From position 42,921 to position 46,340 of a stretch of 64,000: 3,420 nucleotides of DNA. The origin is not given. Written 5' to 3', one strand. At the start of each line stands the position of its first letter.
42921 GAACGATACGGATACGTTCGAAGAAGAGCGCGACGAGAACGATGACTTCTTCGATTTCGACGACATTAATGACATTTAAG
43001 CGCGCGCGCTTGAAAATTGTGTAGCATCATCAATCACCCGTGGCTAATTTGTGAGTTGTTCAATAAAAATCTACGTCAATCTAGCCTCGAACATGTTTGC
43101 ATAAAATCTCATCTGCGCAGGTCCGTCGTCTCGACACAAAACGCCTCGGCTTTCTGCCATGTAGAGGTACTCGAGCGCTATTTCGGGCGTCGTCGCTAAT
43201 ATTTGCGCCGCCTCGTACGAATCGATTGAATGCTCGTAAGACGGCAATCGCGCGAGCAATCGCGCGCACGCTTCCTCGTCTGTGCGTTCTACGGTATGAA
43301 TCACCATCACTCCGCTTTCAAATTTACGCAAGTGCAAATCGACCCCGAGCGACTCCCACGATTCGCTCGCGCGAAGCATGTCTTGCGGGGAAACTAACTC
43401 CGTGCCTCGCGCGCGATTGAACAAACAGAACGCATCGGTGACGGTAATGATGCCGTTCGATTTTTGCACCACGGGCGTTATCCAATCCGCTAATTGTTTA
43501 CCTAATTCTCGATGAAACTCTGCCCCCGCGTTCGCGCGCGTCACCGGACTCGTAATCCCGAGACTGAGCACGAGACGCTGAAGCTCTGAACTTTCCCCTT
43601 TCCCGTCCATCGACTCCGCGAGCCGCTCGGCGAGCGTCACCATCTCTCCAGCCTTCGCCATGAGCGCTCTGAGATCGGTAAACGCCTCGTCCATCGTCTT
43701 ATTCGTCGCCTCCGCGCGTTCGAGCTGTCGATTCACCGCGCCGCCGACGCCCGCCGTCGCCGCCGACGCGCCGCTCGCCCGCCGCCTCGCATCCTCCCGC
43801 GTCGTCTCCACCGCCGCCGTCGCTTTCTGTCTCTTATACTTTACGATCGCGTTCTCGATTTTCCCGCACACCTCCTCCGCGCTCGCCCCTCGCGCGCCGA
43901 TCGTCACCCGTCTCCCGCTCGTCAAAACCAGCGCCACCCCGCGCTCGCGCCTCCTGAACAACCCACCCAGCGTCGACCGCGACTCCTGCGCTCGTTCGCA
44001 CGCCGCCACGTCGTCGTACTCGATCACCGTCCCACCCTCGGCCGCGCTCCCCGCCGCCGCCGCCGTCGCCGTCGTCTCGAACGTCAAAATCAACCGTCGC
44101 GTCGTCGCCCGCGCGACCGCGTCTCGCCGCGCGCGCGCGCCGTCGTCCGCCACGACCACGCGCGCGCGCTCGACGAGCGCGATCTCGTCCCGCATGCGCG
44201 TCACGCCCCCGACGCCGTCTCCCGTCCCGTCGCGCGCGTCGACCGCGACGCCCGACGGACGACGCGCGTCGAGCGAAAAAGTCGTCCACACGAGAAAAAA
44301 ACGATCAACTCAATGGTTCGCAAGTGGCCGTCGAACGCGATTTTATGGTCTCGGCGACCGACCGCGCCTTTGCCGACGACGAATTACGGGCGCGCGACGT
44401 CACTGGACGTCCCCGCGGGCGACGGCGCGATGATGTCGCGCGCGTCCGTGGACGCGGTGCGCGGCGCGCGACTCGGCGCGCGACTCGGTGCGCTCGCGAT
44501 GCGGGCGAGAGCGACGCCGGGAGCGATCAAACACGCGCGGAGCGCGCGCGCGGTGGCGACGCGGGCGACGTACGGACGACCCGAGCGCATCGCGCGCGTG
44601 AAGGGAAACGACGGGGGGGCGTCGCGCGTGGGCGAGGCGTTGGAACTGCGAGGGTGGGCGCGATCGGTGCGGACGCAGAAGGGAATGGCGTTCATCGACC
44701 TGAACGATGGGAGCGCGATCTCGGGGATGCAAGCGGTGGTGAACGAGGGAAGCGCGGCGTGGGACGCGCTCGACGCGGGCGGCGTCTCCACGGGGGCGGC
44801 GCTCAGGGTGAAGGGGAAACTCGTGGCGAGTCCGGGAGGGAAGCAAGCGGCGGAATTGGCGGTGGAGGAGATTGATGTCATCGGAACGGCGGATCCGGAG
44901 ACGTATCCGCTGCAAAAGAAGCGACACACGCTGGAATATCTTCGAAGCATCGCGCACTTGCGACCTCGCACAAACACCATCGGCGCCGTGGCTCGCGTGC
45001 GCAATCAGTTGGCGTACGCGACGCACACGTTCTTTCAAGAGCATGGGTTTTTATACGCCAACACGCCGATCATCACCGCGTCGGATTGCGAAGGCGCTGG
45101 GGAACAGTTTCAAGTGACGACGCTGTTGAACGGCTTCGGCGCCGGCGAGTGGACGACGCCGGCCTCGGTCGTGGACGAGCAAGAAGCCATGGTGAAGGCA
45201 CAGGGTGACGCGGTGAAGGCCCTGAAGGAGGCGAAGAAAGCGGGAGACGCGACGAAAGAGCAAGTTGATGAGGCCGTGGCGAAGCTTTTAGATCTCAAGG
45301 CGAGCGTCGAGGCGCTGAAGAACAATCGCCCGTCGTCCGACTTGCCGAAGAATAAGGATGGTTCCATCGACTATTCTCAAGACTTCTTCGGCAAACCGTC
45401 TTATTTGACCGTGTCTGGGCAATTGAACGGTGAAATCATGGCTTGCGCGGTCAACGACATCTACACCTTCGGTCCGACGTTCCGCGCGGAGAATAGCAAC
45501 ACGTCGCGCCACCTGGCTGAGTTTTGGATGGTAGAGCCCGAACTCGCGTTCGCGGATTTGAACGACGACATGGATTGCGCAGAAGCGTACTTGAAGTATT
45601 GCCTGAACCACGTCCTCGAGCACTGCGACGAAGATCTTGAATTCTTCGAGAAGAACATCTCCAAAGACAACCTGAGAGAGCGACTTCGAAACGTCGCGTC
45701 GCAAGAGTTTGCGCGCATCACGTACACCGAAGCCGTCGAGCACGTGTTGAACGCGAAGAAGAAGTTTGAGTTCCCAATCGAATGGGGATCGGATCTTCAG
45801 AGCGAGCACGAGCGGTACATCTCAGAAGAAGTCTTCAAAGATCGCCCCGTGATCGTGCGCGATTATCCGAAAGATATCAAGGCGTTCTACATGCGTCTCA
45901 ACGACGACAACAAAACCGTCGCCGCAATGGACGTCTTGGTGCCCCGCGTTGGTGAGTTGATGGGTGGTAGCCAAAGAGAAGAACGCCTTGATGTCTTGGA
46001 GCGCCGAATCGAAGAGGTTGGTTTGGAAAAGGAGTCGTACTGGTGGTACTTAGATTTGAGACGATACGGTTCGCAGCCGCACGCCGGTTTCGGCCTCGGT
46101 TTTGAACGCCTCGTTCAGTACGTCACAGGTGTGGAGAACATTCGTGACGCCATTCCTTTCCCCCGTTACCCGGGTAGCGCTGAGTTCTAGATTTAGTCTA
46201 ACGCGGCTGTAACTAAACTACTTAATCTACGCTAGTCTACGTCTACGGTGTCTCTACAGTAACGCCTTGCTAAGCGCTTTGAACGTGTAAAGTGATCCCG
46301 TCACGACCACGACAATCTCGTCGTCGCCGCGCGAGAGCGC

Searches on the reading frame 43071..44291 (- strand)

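Call 29: search_protein_families(library=pfam, proteins=[window:43071-44291:-], max_evalue=0.00001)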
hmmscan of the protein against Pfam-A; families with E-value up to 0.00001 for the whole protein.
window:43071-44291:- (406 aa): 1 family
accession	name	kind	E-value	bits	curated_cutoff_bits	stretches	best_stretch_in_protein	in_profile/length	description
PF04157.22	EAP30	-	4.9e-49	167.4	26.8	1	180-389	1-219/219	EAP30/Vps36 family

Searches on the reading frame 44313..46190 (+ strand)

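Call 29: search_protein_families(library=pfam, proteins=[window:44313-46190:+], max_evalue=0.00001)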
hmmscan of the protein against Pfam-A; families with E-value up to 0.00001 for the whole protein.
window:44313-46190:+ (625 aa): 3 families
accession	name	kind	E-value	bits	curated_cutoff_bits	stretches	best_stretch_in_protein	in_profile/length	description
PF00152.25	tRNA-synt_2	-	1.5e-63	215.1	25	2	356-618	70-306/308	tRNA synthetases class II (D, K and N)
PF00458.25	WHEP-TRS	-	3.3e-10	40.3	32.5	1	292-337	3-44/53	WHEP-TRS domain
PF01336.31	tRNA_anti-codon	-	3.3e-10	40.2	27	1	112-190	3-75/75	OB-fold nucleic acid binding domain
